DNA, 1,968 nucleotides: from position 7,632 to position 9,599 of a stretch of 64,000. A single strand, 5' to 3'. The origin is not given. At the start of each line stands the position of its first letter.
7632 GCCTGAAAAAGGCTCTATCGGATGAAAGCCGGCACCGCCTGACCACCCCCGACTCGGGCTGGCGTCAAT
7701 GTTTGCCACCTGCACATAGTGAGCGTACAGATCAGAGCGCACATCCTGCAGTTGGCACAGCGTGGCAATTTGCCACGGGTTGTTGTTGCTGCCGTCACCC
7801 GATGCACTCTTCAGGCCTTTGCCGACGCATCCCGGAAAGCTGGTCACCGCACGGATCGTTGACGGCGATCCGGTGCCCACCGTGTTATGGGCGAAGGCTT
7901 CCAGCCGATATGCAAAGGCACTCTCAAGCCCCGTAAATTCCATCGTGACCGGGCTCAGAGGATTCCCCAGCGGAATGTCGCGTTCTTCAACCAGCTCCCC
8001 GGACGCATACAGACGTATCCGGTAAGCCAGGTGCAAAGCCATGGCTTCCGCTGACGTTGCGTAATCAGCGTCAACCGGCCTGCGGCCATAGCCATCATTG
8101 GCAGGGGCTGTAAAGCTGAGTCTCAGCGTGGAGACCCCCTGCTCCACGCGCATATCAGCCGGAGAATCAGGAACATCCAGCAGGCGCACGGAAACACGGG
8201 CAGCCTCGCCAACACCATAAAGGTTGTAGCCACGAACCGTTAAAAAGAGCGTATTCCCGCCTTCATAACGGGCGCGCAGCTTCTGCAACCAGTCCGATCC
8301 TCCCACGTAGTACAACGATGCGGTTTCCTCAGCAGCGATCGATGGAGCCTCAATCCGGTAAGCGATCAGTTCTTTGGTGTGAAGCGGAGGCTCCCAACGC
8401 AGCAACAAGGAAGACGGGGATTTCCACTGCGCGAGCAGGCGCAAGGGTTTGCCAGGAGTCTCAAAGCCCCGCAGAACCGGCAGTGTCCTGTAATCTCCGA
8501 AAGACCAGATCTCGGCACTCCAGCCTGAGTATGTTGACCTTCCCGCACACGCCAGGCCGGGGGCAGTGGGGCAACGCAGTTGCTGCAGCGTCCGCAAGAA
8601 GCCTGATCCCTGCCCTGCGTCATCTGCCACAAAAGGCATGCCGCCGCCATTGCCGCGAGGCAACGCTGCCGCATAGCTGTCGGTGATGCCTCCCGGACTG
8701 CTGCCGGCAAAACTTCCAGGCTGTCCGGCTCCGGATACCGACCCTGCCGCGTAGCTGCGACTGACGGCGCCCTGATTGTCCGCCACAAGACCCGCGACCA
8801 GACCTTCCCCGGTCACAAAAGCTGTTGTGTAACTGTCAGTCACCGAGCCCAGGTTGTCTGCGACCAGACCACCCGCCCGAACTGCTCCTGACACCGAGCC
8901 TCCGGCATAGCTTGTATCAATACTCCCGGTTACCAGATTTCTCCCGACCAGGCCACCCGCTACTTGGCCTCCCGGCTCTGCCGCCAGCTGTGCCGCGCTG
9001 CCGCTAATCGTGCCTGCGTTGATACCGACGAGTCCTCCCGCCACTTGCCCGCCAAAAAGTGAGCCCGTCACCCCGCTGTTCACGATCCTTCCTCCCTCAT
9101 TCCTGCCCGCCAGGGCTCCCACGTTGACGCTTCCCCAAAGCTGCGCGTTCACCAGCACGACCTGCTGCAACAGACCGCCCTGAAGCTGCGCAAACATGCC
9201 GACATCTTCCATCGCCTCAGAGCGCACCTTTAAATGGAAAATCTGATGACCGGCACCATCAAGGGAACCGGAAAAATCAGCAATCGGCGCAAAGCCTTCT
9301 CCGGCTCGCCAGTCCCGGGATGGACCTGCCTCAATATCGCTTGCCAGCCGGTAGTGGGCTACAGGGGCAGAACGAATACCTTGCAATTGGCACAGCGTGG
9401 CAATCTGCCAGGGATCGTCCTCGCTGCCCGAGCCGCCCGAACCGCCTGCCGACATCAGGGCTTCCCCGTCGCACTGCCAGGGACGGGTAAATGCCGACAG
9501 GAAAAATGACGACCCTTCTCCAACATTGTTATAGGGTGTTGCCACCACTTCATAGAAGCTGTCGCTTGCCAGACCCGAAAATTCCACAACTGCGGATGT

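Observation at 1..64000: Tandem array of at least six 10-kb paralogous giant genes occupies the entire 64-kb window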

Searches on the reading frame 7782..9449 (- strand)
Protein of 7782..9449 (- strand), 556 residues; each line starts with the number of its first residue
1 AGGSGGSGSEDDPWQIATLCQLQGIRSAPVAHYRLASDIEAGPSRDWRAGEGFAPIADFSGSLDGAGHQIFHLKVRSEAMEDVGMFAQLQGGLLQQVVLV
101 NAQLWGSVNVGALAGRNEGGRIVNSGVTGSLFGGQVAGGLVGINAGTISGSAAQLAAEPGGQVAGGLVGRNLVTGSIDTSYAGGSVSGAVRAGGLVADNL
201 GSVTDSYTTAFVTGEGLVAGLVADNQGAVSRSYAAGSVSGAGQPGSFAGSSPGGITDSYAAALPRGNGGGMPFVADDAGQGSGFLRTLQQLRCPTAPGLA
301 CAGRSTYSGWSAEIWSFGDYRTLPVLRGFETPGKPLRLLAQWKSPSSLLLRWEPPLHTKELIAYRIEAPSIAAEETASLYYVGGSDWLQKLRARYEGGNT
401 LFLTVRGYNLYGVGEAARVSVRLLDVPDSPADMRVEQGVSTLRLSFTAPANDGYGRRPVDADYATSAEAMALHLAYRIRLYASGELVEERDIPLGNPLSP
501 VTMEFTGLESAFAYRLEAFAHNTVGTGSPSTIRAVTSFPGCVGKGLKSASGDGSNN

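Call 46: find_homologous_proteins(query=window:7782-9449:-)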
Query window:7782-9449:- (556 aa): 390 proteins with E <= 0.001 among 8000 candidates; the best 120 are listed.
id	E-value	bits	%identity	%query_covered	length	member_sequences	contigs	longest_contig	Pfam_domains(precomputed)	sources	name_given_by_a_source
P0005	2.5e-278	942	81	84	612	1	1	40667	PF07581.18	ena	-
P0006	2.5e-160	553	83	33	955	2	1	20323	PF07581.18,PF00041.28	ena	-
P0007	1.4e-158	547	83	30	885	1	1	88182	PF07581.18,PF00041.28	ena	-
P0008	3.5e-120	420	75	40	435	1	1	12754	-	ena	-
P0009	3.1e-118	414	34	83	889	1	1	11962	PF07581.18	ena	-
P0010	1.9e-100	355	94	23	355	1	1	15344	-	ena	-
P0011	1.7e-95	339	34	76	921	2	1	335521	PF07581.18,PF00041.28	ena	-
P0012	2.9e-88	315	35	96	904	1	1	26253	PF00041.28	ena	-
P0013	9.1e-85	303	28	60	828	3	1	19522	PF05342.20,PF07581.18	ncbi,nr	ncbi:MAG TPA: GLUG motif-containing protein, partial [Candidatus Hydrogenedens sp.]|nr:GLUG motif-co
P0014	1.2e-83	300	35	96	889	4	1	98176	PF00041.28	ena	-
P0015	1.7e-75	273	36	50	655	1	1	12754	PF07581.18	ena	-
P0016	1.2e-71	260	38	42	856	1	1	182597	PF07581.18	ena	-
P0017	8.0e-68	247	38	47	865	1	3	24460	PF07581.18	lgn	-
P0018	1.9e-67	246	46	46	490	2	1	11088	PF07581.18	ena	-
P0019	7.7e-67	244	38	36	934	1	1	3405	PF07581.18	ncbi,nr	ncbi:MAG: hypothetical protein MI700_09930, partial [Balneolales bacterium]|nr:hypothetical protein 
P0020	9.8e-65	237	33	58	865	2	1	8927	PF07581.18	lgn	-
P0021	1.6e-64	237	35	48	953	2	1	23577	PF18962.8,PF07581.18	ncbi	ncbi:MAG: GLUG motif-containing protein [Balneolales bacterium]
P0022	3.9e-63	232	35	45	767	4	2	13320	PF07581.18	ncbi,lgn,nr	ncbi:MAG TPA: hypothetical protein GX518_02170 [Firmicutes bacterium]|nr:hypothetical protein [Bacil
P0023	2.2e-57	213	35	60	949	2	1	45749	PF07581.18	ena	-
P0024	3.9e-56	209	33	58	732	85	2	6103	PF05342.20,PF07581.18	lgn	-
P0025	1.6e-55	207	35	59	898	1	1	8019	PF05342.20,PF07581.18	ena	-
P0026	4.6e-54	202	39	46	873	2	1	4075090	PF07581.18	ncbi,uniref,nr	ncbi:GLUG motif-containing protein [Natronobeatus ordinarius]|uniref:GLUG motif-containing protein n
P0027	1.1e-53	201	35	58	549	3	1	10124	PF07581.18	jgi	-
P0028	9.0e-52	194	30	45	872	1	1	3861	PF07581.18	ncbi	-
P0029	1.9e-51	193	35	47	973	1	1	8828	PF07581.18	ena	-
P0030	2.9e-51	193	36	44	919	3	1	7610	PF07581.18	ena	-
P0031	2.9e-51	193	36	46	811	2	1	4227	PF05342.20,PF07581.18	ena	-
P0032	1.8e-50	190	40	47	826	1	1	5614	PF22352.3,PF00801.27,PF07581.18,PF18911.7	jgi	jgi:chitodextrinase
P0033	5.8e-50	188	38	47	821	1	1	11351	PF07581.18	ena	-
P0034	1.8e-49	187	33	45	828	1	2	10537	PF07581.18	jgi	-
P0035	4.0e-49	186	30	44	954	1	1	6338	PF07581.18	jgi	jgi:hypothetical protein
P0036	1.5e-48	184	40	46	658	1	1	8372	PF07581.18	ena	-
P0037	3.5e-48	183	30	49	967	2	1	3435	PF05342.20,PF18962.8,PF07581.18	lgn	-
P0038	2.5e-47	180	30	47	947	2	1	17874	PF07581.18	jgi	jgi:hypothetical protein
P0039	3.6e-47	179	37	44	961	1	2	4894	PF00801.27,PF18962.8,PF07581.18,PF13860.13,PF18911.7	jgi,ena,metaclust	metaclust:\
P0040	7.7e-47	178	33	67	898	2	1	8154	PF07581.18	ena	-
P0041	4.5e-46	176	37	45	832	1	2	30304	PF07581.18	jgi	jgi:The GLUG motif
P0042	1.0e-45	174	36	46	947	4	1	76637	PF18676.7,PF07581.18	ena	-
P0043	2.8e-45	173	35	44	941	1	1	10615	PF07581.18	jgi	jgi:hypothetical protein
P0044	3.4e-44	169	32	41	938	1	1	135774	PF07581.18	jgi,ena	-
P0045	1.9e-43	167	33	40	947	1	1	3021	PF07581.18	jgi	-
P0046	1.6e-42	164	35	46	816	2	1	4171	PF07581.18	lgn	-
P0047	2.4e-42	163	35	47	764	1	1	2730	PF07581.18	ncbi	-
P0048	8.9e-42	161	45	27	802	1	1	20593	PF07581.18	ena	-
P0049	1.2e-41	161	34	41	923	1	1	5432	PF18998.7,PF07581.18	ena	-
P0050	1.2e-41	161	39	46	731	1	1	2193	PF07581.18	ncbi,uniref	ncbi:hypothetical protein KO507_19805, partial [Gilvimarinus agarilyticus]|uniref:beta strand repeat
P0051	1.6e-41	161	33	32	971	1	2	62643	PF18998.7,PF07581.18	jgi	-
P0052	2.4e-41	160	42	43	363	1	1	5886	PF07581.18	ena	-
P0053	2.7e-40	157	37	38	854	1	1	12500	PF18998.7,PF07581.18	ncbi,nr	ncbi:MAG: GLUG motif-containing protein, partial [Bacillota bacterium]|nr:GLUG motif-containing prot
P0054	1.7e-39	154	30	49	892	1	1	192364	PF07581.18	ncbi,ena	-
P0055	1.9e-39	154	38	45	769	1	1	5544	PF03793.25,PF07581.18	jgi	-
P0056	4.7e-39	152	37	48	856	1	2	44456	PF22352.3,PF00801.27,PF07581.18,PF18911.7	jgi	jgi:hypothetical protein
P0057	4.7e-39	152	35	45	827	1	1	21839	PF07581.18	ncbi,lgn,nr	ncbi:MAG: hypothetical protein JXM79_20535 [Sedimentisphaerales bacterium]|nr:hypothetical protein [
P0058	2.3e-38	150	34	43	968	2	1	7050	PF07581.18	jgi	jgi:hypothetical protein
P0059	1.1e-36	145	31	44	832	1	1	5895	PF07581.18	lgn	-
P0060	1.2e-36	144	31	47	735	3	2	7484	PF07581.18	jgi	jgi:hypothetical protein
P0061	2.6e-36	143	32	47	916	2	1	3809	PF07581.18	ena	-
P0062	3.0e-36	143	31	69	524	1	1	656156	PF07581.18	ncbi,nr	ncbi:MAG: GLUG motif-containing protein [Balneolaceae bacterium]|nr:GLUG motif-containing protein [B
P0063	3.6e-36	143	33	44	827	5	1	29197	PF00581.26,PF07581.18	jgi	jgi:rhodanese-related sulfurtransferase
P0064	4.8e-36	143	35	44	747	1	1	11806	PF07581.18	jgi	jgi:hypothetical protein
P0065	1.0e-35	141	32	47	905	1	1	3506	PF00581.26,PF07581.18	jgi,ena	-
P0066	1.4e-35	141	33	40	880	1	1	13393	PF07581.18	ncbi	ncbi:GLUG motif-containing protein, partial [Planctomycetota bacterium]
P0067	1.5e-35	141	30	46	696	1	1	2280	PF07581.18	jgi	jgi:hypothetical protein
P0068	3.0e-35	140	29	44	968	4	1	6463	PF07581.18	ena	-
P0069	3.8e-35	140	37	46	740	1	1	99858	PF07581.18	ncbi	-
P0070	7.6e-35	139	32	39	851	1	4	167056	PF07581.18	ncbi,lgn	-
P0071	2.0e-34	137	41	46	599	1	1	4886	PF18962.8,PF07581.18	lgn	-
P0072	2.0e-34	137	37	45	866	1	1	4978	PF07581.18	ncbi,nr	ncbi:MAG: filamentous hemagglutinin N-terminal protein, partial [Mucilaginibacter sp.]|nr:filamentou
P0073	3.1e-34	137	34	47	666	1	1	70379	PF07581.18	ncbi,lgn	-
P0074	4.4e-34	136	33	50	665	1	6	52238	PF07581.18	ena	-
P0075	5.7e-34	136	32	39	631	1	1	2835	PF07581.18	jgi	-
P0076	7.2e-34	135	33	47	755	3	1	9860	PF07581.18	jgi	jgi:hypothetical protein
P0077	2.1e-33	134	36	43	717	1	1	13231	PF07581.18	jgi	-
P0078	2.2e-33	134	40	40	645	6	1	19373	PF07581.18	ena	-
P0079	2.3e-33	134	32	47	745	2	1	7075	PF07581.18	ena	-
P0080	3.1e-33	133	31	49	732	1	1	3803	PF07581.18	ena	-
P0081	1.2e-32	131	28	50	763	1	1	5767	PF07581.18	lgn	-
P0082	1.2e-32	131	31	41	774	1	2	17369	PF09479.17,PF07581.18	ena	-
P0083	1.8e-32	131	30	47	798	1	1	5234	PF07581.18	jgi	-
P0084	2.4e-32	130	26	47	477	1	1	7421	PF07581.18,PF00041.28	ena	-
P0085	4.6e-32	129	27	46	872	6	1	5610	PF07581.18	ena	-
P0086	5.6e-32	129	30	45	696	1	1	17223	PF07581.18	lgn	-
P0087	1.0e-31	128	34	53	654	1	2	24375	PF07581.18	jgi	jgi:hypothetical protein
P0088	3.1e-31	127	37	44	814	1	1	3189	PF07581.18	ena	-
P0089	4.8e-31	126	32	45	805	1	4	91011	PF05342.20,PF07581.18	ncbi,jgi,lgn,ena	-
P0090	6.1e-31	126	37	39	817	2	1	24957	PF18998.7,PF07581.18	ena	-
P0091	6.4e-31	126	38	46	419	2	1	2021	PF07581.18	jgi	jgi:hypothetical protein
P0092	7.2e-31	125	30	46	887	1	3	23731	PF07581.18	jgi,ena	-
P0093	1.0e-30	125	37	46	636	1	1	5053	PF00801.27,PF07581.18,PF18911.7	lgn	-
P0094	1.1e-30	125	40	44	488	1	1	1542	PF18998.7,PF07581.18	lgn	-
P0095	1.8e-30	124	31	58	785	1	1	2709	PF07581.18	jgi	jgi:hypothetical protein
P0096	2.2e-30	124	28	57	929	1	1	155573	PF07581.18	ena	-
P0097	3.1e-30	123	37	34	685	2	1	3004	PF07581.18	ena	-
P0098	5.4e-30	123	41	35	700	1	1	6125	PF07581.18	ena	-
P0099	3.4e-29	120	30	58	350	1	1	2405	PF07581.18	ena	-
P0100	4.1e-29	120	34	42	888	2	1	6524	PF07581.18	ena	-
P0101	4.4e-29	120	36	44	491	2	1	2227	PF18998.7,PF07581.18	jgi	jgi:hypothetical protein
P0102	6.6e-29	119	34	36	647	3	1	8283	PF18998.7,PF07581.18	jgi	jgi:hypothetical protein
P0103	6.9e-29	119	41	44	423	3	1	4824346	PF05342.20,PF07581.18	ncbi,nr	ncbi:M26 family metallopeptidase [Halosimplex aquaticum]|nr:hypothetical protein [Halosimplex aquati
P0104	7.3e-29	119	36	42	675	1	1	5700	PF07581.18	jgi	jgi:hypothetical protein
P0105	1.0e-28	118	28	62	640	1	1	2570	PF07581.18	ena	-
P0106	1.4e-28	118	39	46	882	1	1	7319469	PF09479.17,PF07581.18,PF00395.26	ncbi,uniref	ncbi:S-layer homology domain-containing protein [Paenibacillus sp. FSL H8-0317]|uniref:S-layer homol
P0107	1.5e-28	118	41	32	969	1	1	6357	PF18676.7,PF07581.18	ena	-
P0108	1.7e-28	118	30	43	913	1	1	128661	PF07581.18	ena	-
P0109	3.8e-28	116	34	43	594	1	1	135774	PF07581.18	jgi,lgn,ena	-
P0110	5.6e-28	116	36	45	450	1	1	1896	PF07581.18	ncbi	-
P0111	7.8e-28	115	34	46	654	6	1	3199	PF07581.18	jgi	jgi:hypothetical protein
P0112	9.4e-28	115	37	47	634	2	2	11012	PF07581.18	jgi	jgi:hypothetical protein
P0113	1.1e-27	115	33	47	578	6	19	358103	PF18962.8,PF07581.18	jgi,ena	-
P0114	1.4e-27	115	30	40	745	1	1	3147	PF07581.18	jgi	-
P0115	1.4e-27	115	34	42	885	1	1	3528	PF07581.18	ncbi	ncbi:hypothetical protein ES703_61730 [subsurface metagenome]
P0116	1.4e-27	115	33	49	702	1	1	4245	PF03793.25,PF07581.18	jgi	-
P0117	1.8e-27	114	36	43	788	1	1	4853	PF07581.18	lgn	-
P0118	2.2e-27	114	35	51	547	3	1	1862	PF07581.18,PF16656.12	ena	-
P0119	2.6e-27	114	33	58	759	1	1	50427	PF02412.24,PF07581.18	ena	-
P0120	2.9e-27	114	33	41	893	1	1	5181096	PF07581.18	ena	-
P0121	3.2e-27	113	39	42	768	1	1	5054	PF05342.20,PF07581.18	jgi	jgi:hypothetical protein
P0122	4.5e-27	113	33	39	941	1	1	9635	PF18998.7,PF07581.18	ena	-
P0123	5.7e-27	113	33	47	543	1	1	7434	PF07581.18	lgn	-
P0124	1.1e-26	112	35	46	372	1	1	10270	PF07581.18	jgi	jgi:hypothetical protein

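Call 47: find_encoding_contigs(protein=P0007, flank=10000)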
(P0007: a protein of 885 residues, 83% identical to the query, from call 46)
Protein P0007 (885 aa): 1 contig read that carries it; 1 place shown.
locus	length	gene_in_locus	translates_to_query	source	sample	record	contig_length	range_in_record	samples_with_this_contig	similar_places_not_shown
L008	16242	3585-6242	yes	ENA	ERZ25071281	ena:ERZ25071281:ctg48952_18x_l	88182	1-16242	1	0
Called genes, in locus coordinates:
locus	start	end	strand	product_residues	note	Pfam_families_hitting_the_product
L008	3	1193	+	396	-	?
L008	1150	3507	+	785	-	PF07581:Glug (faint)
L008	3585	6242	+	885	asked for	PF00041:fn3 (faint), PF07581:Glug (faint)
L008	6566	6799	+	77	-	-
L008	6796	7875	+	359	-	PF00268:Ribonuc_red_sm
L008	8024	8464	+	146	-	PF02600:DsbB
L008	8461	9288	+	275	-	PF02558:ApbA (weak), PF03446:NAD_binding_2 (faint), PF03807:F420_oxidored, PF14748:P5CR_dimer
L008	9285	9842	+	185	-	PF02325:CCB3_YggT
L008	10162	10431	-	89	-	-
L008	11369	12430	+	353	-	PF00814:TsaD, PF22521:HypF_C_2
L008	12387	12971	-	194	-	PF02660:G3P_acyltransf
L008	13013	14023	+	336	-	PF00561:Abhydrolase_1, PF12146:Hydrolase_4, PF12697:Abhydrolase_6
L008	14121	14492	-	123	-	-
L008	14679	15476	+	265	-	PF13489:Methyltransf_23 (weak), PF08241:Methyltransf_11, PF08242:Methyltransf_12, PF13649:Methyltransf_25, PF13847:Methyltransf_31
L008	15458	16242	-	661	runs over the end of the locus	-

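Call 48: find_encoding_contigs(protein=P0010, flank=10000)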
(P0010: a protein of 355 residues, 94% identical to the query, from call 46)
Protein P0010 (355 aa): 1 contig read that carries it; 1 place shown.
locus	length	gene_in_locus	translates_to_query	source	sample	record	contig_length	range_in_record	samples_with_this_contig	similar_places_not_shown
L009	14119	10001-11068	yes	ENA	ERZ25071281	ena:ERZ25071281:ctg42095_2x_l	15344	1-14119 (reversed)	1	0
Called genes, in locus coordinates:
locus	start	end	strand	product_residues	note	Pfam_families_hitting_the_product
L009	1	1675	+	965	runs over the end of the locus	?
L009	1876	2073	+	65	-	-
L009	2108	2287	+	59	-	-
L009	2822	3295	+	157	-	-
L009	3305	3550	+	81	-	-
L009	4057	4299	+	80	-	-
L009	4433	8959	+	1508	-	PF07581:Glug (faint)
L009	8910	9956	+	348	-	PF07581:Glug (faint)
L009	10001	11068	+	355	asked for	-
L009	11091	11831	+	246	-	-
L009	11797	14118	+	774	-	?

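Call 49: find_encoding_contigs(protein=P0005, flank=10000)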
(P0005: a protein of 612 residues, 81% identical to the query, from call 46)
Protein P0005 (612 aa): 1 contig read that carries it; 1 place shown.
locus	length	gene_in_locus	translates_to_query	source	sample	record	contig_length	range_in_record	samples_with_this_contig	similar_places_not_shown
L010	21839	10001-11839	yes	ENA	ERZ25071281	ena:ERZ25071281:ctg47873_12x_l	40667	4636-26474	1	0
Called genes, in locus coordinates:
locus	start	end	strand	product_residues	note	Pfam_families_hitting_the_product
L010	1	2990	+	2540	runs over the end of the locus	?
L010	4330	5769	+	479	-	-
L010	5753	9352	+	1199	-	PF00041:fn3 (faint), PF07581:Glug (faint)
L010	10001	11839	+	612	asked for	PF07581:Glug (faint)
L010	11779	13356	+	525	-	PF07581:Glug (faint)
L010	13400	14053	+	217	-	-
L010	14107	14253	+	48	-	-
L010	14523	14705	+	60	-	-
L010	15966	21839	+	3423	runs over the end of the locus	PF00041:fn3 (faint), PF05342:Peptidase_M26_N (faint), PF07581:Glug (faint), PF25059:FN3_DSCAM-DSCAML_C (faint)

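Call 85: search_solved_structures(query=window:7782-9449:-, max_evalue=0.01)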
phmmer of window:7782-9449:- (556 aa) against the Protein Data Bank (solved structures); distinct sequences matched with E-value up to 0.01: 2.
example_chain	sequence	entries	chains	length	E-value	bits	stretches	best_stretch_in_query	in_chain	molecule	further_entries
8q6t_I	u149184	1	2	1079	1.7e-05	26.7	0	310-421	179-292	Titin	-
8g4l_bm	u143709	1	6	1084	0.00012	23.9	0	325-456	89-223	Titin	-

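Call 93: predict_structure(alignment_id=A5)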
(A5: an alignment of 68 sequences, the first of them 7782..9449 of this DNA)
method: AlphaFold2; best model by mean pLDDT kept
length: 556 residues; sequences in the alignment: 68
mean_pLDDT: 72.2   pTM: 0.64
mean pLDDT of the five models: 72.2, 70.1, 69.9, 69.5, 66.4
residues with pLDDT >= 90: 242; 70-90: 91; 50-70: 65; < 50: 158
segments of 3 or more residues with pLDDT < 50: 267-272, 274-282, 332-389, 408-436, 451-472, 523-556
pLDDT, mean of each block of 10 residues (from residue 1): 81 97 97 98 97 97 97 96 98 98 97 98 97 95 98 90 94 98 96 97 97 94 95 93 72 86 56 43 66 63 71 87 85 41 26 30 31 38 38 66 61 38 35 48 73 39 40 69 80 70 78 70 41 28 31 32
secondary structure, 60 per line:
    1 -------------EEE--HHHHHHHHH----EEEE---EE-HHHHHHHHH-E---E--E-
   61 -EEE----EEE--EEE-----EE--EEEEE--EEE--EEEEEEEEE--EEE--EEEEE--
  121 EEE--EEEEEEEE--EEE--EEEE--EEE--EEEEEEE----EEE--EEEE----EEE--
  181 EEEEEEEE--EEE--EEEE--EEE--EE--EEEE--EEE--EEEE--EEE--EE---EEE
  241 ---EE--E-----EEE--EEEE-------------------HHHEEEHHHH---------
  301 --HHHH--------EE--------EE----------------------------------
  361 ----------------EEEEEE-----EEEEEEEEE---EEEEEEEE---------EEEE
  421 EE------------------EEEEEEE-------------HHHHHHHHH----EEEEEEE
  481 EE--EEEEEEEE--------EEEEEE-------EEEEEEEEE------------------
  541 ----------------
elements in order: E14-16 H19-27 E32-35 H42-50 E62-64 E69-71 E74-76 E86-90 E93-95 E98-106 E109-111 E114-118 E121-123 E126-133 E136-138 E141-144 E147-149 E152-158 E163-165 E168-171 E176-178 E181-188 E191-193 E196-199 E202-204 E211-214 E217-219 E222-225 E228-230 E238-240 E254-256 E259-262 E285-287 H288-291 H303-306 E377-382 E388-396 E400-407 E417-422 E441-447 H461-469 E474-482 E485-492 E501-506 E514-522

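Call 95: fold_search(model_id=the predicted structure, library=pdb)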
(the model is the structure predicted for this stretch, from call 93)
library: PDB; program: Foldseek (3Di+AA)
matches with E <= 10: 1073; with E <= 0.001: 5
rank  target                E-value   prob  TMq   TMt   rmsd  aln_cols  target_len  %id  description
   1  3n6z                  1.7e-07  1.00  0.39  0.60   6.3       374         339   21  Crystal structure of a putative immunoglobulin A1 protease (BACOVA_03286) from Bacteroides ovatus at 1.30 A resolution (released 2010-07-21)
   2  6xjb                  1.8e-05  1.00  0.38  0.17   3.9       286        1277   19  IgA1 Protease (released 2020-12-09)
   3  6xja_P                2.0e-05  1.00  0.36  0.17   5.9       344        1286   16  Streptococcus Pneumoniae IgA1 Protease with IgA1 substrate (released 2021-01-20)
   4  7uvk                  6.7e-05  1.00  0.32  0.15   6.3       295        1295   17  G. haemolysans IgA1 protease (released 2022-11-23)
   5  7uvl_P                8.5e-05  1.00  0.27  0.13   6.5       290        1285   16  IgA1 Protease with IgA1 substrate (released 2022-11-23)
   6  5w6h_A                9.2e-03  0.33  0.15  0.13  21.9       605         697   10  Crystal structure of Bacteriophage CBA120 tailspike protein 4 enzymatically active domain (TSP4dN, orf213) (released 2018-10-24)
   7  8xck_F                8.2e-02  0.25  0.11  0.17  21.9       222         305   10  Closed state of central tail fiber of bacteriophage lambda (released 2024-05-01)
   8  7xyc_A                1.3e-01  0.08  0.14  0.14  22.3       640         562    8  CryoEM structure of Klebsiella phage Kp7 type II tail fiber gp52 in vitro (released 2023-06-07)
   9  8xcj_F                1.5e-01  0.16  0.10  0.12  20.0       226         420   10  Open State of central tail fiber of bacteriophage lambda upon binding to LamB (gpJ713-LamB complex) (released 2024-05-01)
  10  5lw3                  1.6e-01  0.10  0.13  0.16  13.3       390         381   11  Azotobacter vinelandii Mannuronan C-5 epimerase AlgE6 A-module (released 2017-10-25)
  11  5ny0                  2.0e-01  0.12  0.13  0.18  13.2       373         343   10  L. reuters 100-23 SRRP (released 2018-03-21)
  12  2e56                  2.3e-01  0.10  0.09  0.21  16.6       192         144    8  Crystal structure of human MD-2 (released 2007-06-26)
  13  8zqf                  2.4e-01  0.47  0.12  0.27  13.9       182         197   12  Crystal structure of a novel alginate-binding carbohydrate binding module (released 2024-06-12)
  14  8ond_B                2.8e-01  0.05  0.05  0.08  29.0       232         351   11  Structure of the C-terminal domains of the Bdellovibrio bacteriovorus Bd2133 fibre (released 2023-10-25)
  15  9wca_F                3.2e-01  0.14  0.11  0.17  24.8       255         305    9  Closed state of A8 gpJ 713 central tail fiber (released 2026-01-28)
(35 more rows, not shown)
